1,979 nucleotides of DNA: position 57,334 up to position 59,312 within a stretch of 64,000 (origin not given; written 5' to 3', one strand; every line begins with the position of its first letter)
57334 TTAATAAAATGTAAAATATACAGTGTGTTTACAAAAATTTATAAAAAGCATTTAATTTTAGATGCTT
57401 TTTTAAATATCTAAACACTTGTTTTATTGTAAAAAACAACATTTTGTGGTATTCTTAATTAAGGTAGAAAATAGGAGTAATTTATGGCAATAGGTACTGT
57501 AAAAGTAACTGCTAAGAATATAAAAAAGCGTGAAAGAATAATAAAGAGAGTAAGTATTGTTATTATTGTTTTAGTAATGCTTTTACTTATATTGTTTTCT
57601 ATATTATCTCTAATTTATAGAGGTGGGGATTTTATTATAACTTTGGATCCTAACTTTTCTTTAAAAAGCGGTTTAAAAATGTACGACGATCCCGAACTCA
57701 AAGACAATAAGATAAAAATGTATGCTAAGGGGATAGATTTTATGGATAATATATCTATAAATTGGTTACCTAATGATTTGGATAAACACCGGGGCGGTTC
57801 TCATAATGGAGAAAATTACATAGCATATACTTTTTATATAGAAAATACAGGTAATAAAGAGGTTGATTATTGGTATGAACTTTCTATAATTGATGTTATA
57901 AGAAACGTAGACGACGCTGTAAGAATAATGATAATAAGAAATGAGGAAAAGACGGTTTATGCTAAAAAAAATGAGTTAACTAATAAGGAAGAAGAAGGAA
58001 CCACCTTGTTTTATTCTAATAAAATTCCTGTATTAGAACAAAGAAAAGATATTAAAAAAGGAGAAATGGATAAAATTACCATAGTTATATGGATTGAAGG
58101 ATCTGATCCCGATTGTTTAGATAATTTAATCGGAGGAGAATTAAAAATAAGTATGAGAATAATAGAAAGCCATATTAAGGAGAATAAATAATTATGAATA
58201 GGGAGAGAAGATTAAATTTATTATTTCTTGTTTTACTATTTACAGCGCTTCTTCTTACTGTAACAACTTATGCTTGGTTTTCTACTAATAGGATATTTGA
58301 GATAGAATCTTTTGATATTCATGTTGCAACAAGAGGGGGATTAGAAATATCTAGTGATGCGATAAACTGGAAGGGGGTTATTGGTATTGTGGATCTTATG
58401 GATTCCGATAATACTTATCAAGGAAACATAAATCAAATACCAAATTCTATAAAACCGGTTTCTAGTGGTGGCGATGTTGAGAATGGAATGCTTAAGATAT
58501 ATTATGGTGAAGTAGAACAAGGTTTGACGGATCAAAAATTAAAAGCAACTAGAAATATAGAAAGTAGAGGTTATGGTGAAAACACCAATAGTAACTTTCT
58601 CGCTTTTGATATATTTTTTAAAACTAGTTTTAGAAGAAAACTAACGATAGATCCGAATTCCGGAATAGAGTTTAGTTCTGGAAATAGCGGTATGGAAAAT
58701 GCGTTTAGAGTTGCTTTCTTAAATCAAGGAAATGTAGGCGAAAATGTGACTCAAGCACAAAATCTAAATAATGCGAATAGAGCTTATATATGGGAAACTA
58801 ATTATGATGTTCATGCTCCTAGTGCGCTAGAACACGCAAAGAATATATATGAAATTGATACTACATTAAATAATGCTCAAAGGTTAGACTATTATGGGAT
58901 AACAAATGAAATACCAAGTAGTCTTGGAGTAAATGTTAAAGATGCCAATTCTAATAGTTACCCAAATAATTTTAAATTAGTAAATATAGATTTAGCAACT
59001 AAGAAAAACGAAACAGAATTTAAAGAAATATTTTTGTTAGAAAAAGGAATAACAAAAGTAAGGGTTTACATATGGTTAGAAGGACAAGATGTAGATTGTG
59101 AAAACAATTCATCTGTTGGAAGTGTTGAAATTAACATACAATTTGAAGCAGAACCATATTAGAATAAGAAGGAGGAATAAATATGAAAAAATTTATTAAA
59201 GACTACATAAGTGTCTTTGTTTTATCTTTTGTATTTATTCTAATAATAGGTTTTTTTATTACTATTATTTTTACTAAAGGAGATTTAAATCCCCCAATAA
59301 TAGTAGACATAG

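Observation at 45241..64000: About 19-kb locus with three SipW-type peptidase paralogs and at least six SipW-cognate secreted proteins: candidate undescribed TasA/camelysin-like surface-fibre system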

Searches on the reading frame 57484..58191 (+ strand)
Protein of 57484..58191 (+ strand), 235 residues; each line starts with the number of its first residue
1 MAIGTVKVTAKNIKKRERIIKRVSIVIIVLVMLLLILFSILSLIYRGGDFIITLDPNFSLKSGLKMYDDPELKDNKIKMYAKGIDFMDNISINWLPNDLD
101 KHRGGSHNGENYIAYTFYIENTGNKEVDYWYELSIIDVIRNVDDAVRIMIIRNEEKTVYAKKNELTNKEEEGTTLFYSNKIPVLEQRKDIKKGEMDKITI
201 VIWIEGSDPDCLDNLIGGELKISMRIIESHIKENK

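Call 6: search_protein_families(library=pfam, proteins=[window:57484-58191:+], max_evalue=0.1)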
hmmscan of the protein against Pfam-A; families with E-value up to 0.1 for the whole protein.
window:57484-58191:+ (235 aa): 1 family
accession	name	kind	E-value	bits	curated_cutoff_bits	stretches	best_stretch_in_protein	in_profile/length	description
PF25089.1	DUF7804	-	0.079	13.6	27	0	124-159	4-39/84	Domain of unknown function (DUF7804)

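Call 8: search_protein_families(library=ncbifam, proteins=[window:57484-58191:+], max_evalue=1)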
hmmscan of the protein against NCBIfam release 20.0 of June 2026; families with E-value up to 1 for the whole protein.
window:57484-58191:+ (235 aa): 2 families
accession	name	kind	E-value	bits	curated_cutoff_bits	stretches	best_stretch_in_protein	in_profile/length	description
NF045849.1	ICE_MMCAP2_0565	equivalog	0.061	13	40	1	2-44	34-76/80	Mbov_0395 family pilin-like conjugal transfer protein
NF038219.1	IcmV_IVB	equivalog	0.1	12.7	100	1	4-45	59-99/149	type IVB secretion system protein IcmV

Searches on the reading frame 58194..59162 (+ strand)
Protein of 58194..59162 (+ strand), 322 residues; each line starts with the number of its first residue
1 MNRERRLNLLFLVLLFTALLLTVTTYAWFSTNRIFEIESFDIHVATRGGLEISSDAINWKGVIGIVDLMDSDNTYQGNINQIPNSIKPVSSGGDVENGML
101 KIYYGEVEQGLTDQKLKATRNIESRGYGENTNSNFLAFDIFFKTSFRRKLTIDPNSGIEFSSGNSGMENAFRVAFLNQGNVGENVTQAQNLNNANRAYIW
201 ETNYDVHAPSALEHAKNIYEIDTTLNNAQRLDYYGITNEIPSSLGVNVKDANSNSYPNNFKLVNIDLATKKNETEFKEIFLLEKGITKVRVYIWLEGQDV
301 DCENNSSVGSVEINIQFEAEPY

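Call 6: search_protein_families(library=pfam, proteins=[window:58194-59162:+], max_evalue=0.1)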
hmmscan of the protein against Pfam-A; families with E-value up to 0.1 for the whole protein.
window:58194-59162:+ (322 aa): 0 families

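Call 8: search_protein_families(library=ncbifam, proteins=[window:58194-59162:+], max_evalue=1)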
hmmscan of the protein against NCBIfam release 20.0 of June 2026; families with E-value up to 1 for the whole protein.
window:58194-59162:+ (322 aa): 0 families

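Call 15: search_solved_structures(query=window:58194-59162:+, max_evalue=10)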
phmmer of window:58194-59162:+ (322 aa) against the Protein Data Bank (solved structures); distinct sequences matched with E-value up to 10: 0.

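Call 61: find_homologous_proteins(query=window:58194-59162:+, max_evalue=0.001)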
Query window:58194-59162:+ (322 aa): 821 proteins with E <= 0.001 among 2060 candidates; the best 120 are listed.
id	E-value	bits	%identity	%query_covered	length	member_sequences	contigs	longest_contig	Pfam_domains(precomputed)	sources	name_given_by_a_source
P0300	2.2e-209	712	100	100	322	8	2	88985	-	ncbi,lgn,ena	-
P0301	4.9e-143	494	69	100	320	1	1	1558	-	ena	-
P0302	1.3e-133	463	65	100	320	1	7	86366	-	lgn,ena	-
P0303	1.4e-115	404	58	98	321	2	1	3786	-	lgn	-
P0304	2.2e-113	397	54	99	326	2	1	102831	-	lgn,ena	-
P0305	2.5e-113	396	56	98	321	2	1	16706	-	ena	-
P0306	9.5e-111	388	55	99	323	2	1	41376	-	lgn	-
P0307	2.0e-106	374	53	93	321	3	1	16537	-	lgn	-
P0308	6.4e-105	369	54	92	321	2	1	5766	-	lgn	-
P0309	7.8e-105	369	53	98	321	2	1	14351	-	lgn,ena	-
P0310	7.3e-103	362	53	99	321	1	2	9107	-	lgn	-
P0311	1.6e-101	358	52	93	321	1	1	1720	-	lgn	-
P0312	3.6e-101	357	51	98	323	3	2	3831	-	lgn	-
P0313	4.7e-100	353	52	91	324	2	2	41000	-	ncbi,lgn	-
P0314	6.9e-100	352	51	98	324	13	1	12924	-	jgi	jgi:hypothetical protein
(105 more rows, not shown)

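Call 68: predict_structure(alignment_id=A4)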
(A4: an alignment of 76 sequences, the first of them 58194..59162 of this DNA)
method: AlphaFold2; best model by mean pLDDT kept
length: 322 residues; sequences in the alignment: 76
mean_pLDDT: 87.8   pTM: 0.84
mean pLDDT of the five models: 87.8, 87.1, 86.2, 85.3, 85.1
residues with pLDDT >= 90: 202; 70-90: 91; 50-70: 20; < 50: 9
segments of 3 or more residues with pLDDT < 50: 24-32
pLDDT, mean of each block of 10 residues (from residue 1): 88 85 48 66 70 95 91 92 90 97 87 87 86 91 94 91 77 97 97 97 91 85 92 95 91 95 96 94 96 92 67 91 77
secondary structure, 60 per line:
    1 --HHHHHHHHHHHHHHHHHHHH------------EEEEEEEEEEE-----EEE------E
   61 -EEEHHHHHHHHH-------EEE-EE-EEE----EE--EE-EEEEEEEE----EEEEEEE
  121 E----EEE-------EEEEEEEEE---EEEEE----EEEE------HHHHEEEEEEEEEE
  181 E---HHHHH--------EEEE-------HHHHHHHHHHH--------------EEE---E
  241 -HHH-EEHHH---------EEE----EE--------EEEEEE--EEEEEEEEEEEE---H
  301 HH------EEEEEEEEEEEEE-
elements in order: H3-22 E35-45 E51-53 E62-64 H65-73 E81-83 E88-90 E102-109 E114-121 E126-128 E136-144 E148-152 E157-160 H167-170 E171-181 H185-189 E198-201 H209-219 E234-236 E260-262 E277-282 E285-296 E309-321
